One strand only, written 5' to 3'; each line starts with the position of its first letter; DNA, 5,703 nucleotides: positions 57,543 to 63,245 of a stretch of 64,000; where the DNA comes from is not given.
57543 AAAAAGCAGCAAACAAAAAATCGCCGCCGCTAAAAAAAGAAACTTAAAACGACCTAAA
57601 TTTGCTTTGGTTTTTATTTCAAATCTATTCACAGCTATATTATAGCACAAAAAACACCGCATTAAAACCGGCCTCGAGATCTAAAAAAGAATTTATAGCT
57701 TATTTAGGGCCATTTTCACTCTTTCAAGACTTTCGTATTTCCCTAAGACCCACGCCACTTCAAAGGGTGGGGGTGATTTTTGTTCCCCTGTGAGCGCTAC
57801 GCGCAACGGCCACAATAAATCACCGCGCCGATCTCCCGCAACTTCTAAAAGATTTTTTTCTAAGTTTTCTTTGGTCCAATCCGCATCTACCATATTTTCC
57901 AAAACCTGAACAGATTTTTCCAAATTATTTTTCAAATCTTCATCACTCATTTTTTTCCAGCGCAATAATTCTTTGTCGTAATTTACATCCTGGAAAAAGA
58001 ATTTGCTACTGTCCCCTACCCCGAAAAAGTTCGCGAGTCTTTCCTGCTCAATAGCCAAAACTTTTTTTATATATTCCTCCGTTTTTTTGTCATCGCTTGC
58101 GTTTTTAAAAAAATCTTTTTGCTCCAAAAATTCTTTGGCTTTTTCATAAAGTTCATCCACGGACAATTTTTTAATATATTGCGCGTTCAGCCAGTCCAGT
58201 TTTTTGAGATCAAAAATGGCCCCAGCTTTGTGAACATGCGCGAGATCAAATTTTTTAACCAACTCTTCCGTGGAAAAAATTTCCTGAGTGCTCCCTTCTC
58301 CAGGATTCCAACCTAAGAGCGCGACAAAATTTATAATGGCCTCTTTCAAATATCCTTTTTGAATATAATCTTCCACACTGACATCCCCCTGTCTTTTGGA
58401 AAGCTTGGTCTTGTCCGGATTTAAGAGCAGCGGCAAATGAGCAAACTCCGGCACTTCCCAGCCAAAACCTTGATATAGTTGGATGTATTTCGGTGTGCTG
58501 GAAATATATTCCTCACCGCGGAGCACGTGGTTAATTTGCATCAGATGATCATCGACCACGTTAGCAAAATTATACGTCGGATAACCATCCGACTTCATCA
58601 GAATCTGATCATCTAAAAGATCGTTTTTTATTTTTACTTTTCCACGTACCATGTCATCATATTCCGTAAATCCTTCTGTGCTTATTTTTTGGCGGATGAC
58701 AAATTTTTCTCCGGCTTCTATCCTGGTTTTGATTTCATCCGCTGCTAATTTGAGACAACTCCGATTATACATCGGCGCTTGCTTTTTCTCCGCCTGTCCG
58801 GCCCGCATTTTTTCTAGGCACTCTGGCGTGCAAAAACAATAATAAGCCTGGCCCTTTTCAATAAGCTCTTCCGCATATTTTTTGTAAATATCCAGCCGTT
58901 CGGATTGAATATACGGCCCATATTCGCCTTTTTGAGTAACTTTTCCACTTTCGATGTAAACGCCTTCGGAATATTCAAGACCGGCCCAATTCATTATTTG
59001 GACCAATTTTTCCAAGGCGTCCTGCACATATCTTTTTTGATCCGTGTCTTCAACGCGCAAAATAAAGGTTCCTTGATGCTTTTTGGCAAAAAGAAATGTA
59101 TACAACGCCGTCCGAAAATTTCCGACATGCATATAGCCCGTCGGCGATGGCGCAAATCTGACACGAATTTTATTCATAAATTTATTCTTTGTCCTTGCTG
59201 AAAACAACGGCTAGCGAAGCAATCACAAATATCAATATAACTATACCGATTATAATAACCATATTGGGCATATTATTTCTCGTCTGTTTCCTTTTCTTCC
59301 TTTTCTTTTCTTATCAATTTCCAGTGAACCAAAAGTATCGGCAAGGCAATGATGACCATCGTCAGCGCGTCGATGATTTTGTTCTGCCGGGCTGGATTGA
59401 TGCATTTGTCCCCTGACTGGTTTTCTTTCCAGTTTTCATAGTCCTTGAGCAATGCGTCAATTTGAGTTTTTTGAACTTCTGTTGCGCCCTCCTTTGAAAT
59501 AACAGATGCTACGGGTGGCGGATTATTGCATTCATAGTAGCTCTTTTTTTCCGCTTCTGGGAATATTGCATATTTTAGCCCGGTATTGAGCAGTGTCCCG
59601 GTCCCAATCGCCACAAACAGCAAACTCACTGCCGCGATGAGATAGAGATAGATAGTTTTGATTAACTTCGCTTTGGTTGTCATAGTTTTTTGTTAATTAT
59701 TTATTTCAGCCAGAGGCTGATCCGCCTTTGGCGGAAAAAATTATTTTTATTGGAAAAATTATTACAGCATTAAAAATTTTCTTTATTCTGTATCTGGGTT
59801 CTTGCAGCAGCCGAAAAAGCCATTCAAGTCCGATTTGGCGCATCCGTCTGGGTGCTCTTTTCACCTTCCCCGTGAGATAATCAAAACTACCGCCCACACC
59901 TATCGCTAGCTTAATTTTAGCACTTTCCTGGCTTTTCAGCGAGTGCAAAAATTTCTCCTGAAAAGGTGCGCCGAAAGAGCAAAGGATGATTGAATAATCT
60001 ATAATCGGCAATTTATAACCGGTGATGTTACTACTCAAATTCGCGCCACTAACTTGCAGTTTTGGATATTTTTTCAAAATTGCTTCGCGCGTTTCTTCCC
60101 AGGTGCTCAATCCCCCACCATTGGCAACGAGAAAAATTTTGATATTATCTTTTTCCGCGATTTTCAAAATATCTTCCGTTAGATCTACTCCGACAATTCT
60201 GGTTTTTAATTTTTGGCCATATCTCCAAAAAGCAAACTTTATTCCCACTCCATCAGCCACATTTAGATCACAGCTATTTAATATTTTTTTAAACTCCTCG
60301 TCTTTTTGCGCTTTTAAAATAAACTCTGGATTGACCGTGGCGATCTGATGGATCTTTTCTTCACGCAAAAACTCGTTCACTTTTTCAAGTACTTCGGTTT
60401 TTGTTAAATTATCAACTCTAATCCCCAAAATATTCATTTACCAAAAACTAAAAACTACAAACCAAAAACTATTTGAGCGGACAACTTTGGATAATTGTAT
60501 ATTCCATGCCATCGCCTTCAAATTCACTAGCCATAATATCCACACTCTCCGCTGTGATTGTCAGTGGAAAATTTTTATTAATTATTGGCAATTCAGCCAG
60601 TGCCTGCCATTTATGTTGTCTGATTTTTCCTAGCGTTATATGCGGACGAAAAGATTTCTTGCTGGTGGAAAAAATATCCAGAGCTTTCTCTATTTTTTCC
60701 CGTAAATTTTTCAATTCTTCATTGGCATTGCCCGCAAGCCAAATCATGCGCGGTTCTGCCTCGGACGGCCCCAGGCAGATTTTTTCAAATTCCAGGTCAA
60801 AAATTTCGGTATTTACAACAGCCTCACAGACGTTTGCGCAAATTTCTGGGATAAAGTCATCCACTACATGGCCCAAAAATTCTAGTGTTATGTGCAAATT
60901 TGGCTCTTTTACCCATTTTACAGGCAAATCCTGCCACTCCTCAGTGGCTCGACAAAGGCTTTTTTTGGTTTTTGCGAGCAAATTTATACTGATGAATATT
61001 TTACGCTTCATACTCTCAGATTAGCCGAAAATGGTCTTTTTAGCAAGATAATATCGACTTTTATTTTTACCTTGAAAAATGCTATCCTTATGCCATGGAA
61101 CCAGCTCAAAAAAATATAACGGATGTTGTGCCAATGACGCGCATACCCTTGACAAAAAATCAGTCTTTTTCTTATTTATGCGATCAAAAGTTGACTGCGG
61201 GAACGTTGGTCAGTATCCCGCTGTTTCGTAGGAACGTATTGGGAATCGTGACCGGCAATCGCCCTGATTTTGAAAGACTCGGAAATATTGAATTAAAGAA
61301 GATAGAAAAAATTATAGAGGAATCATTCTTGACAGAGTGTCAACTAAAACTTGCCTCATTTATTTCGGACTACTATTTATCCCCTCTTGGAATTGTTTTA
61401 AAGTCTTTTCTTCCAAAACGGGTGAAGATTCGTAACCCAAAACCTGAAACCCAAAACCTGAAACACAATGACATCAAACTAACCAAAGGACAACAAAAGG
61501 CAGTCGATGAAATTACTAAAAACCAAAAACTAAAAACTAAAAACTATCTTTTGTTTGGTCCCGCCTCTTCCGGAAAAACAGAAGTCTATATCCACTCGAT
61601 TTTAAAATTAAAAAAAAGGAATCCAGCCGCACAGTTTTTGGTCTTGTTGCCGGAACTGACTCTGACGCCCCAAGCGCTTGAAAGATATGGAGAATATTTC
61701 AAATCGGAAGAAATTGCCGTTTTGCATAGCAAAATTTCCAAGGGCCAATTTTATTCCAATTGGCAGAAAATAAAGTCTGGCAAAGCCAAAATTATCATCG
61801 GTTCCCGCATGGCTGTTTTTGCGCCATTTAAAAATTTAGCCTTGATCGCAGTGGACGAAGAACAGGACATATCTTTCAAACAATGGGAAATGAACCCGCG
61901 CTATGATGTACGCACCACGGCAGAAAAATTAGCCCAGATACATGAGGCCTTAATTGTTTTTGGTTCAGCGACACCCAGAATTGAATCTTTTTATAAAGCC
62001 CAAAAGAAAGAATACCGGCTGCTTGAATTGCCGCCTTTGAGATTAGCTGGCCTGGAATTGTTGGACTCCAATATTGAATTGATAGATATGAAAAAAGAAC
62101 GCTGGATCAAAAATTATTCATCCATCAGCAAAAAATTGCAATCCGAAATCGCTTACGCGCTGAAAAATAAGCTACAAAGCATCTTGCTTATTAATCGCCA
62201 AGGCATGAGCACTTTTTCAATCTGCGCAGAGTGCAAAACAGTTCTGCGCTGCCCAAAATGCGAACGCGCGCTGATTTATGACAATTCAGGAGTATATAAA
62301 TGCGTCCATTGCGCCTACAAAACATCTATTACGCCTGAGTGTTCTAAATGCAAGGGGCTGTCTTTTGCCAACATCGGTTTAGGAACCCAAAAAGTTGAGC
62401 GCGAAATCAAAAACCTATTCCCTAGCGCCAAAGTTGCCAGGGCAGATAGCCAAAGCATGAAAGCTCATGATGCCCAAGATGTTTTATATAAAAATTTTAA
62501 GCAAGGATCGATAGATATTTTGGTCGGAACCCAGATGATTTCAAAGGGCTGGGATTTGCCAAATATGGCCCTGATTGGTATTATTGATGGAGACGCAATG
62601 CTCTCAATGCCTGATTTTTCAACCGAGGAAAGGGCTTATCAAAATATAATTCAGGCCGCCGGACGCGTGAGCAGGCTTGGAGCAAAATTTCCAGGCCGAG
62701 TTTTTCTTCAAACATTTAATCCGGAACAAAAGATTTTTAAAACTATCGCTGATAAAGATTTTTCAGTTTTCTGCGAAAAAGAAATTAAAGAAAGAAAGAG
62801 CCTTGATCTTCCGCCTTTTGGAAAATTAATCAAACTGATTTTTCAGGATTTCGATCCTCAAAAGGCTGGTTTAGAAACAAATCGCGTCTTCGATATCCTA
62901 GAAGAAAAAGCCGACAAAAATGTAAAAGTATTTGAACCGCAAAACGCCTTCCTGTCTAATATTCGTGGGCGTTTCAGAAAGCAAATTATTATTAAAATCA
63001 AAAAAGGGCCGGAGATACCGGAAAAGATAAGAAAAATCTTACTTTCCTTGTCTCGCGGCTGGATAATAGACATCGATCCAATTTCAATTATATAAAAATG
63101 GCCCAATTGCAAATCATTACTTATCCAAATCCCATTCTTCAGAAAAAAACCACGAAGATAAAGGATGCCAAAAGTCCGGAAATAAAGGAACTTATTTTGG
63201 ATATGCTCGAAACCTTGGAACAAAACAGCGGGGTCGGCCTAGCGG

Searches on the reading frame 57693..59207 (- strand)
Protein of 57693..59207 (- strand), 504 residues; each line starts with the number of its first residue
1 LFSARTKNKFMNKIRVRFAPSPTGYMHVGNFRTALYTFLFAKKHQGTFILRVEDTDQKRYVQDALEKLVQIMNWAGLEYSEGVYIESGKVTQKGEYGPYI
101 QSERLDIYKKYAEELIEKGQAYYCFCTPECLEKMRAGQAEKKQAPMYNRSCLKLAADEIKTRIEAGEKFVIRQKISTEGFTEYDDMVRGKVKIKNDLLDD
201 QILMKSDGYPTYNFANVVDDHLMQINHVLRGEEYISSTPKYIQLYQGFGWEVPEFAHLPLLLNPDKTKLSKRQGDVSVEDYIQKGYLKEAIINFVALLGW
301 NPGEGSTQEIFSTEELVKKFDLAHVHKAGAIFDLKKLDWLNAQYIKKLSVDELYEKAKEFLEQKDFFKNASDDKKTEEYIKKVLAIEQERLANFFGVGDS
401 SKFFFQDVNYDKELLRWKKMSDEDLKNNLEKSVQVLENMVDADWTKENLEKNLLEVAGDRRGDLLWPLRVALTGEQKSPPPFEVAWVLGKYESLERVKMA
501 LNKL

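Call 16: search_protein_families(library=pfam, proteins=[window:57693-59207:-], max_evalue=0.001)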
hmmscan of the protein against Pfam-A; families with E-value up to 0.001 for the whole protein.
window:57693-59207:- (504 aa): 2 families
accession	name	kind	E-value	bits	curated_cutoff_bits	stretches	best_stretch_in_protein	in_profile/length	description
PF00749.27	tRNA-synt_1c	-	3.4e-110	368.3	23.4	1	13-339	1-314/314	tRNA synthetases class I (E and Q), catalytic domain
PF19269.4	Anticodon_2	-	5.2e-25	88.9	23.6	1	352-500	1-140/141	Anticodon binding domain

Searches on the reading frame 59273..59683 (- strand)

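Call 39: search_protein_families(library=pfam, proteins=[window:59273-59683:-], max_evalue=5)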
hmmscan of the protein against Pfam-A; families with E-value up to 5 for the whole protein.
window:59273-59683:- (136 aa): 2 families
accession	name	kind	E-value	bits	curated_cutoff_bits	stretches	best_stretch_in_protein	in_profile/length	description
PF18920.5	DUF5671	-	2.3e-09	37.6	28.4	2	11-44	2-35/132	Domain of unknown function (DUF5671)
PF03068.20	PAD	-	0.046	13.1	25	1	37-100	219-280/395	Protein-arginine deiminase (PAD)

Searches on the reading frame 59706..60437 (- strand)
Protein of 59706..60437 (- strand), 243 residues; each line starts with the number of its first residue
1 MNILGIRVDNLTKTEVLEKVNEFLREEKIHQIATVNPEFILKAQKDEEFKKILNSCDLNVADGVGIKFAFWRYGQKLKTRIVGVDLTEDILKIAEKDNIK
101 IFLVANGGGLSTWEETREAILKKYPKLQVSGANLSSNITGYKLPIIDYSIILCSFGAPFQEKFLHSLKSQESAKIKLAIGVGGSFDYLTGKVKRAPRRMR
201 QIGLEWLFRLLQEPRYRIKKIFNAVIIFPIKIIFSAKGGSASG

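Call 16: search_protein_families(library=pfam, proteins=[window:59706-60437:-], max_evalue=0.001)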
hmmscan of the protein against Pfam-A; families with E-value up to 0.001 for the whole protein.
window:59706-60437:- (243 aa): 1 family
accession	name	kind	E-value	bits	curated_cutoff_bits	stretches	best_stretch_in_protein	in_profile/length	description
PF03808.19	Glyco_tran_WecG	-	4.1e-34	118.2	27.4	1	57-215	2-162/168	Glycosyl transferase WecG/TagA/CpsF family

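Call 75: search_protein_families(library=ncbifam, proteins=[window:59706-60437:-], max_evalue=0.001)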
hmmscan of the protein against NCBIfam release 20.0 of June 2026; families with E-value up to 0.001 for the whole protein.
window:59706-60437:- (243 aa): 4 families
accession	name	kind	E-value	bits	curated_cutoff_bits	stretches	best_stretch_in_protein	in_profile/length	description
NF041710.1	UDPacetylman_taseTarA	equivalog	4.5e-34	118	350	1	1-228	9-236/247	N-acetylglucosaminyldiphosphoundecaprenol N-acetyl-beta-D-mannosaminyltransferase TarA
TIGR00696.1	wecG_tagA_cpsF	superfamily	7.7e-31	107.2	69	1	52-220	2-171/178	WecB/TagA/CpsF family glycosyltransferase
NF002980.1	PRK03692.1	equivalog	3.3e-27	95.5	323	1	19-220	19-224/240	lipopolysaccharide N-acetylmannosaminouronosyltransferase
NF041872.1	EPS_EpsA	equivalog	3.5e-21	75.7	500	1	3-218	20-240/265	exopolysaccharide biosynthesis glycosyltransferase EpsA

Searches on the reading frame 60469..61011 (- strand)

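Call 39: search_protein_families(library=pfam, proteins=[window:60469-61011:-], max_evalue=5)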
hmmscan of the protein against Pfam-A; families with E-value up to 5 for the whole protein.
window:60469-61011:- (180 aa): 3 families
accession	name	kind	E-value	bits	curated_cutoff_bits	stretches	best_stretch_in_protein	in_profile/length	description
PF02834.22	LigT_PEase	-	2.2e-18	66.7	23.3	2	26-91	22-87/87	LigT like Phosphoesterase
PF13563.12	2_5_RNA_ligase2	-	2.6e-12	47.4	27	1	18-160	4-146/152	2'-5' RNA ligase superfamily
PF10469.15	AKAP7_NLS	-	0.014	15.7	24.4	1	32-139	35-158/208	AKAP7 2'5' RNA ligase-like domain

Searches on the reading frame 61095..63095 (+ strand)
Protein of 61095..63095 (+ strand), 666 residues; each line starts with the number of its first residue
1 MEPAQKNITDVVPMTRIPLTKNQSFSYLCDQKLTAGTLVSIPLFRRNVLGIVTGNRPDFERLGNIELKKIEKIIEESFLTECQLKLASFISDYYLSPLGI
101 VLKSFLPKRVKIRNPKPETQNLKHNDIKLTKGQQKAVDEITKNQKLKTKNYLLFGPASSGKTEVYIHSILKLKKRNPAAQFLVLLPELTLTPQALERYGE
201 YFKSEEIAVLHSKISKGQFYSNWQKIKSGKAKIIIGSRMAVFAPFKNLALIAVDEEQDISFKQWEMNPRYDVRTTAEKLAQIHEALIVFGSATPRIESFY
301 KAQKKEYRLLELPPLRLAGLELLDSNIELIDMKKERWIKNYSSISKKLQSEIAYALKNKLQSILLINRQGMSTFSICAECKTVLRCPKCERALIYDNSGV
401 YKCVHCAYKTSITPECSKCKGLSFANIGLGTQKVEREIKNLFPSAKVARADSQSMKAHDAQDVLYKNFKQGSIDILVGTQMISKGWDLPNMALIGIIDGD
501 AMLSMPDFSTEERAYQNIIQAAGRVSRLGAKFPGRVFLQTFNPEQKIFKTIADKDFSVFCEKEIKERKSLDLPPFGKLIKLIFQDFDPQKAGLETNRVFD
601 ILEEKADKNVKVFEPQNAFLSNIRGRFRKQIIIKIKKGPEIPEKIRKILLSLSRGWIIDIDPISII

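Call 16: search_protein_families(library=pfam, proteins=[window:61095-63095:+], max_evalue=0.001)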
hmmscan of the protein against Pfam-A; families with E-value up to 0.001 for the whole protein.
window:61095-63095:+ (666 aa): 5 families
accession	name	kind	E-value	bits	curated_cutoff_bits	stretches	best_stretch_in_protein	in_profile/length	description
PF00270.35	DEAD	-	1.5e-16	61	26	1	130-295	1-161/167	DEAD/DEAH box helicase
PF17764.6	PriA_3primeBD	-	5.5e-15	55.4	22.7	1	17-107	4-96/96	3'DNA-binding domain (3'BD)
PF04851.21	ResIII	-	1.7e-13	51.3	22.5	1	127-294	2-162/164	Type III restriction enzyme, res subunit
PF18074.6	PriA_C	-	4.9e-13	50.2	26.9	1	574-662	1-95/95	Primosomal protein N C-terminal domain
PF00271.37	Helicase_C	-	3.4e-10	40.6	23.5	1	442-529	38-110/110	Helicase conserved C-terminal domain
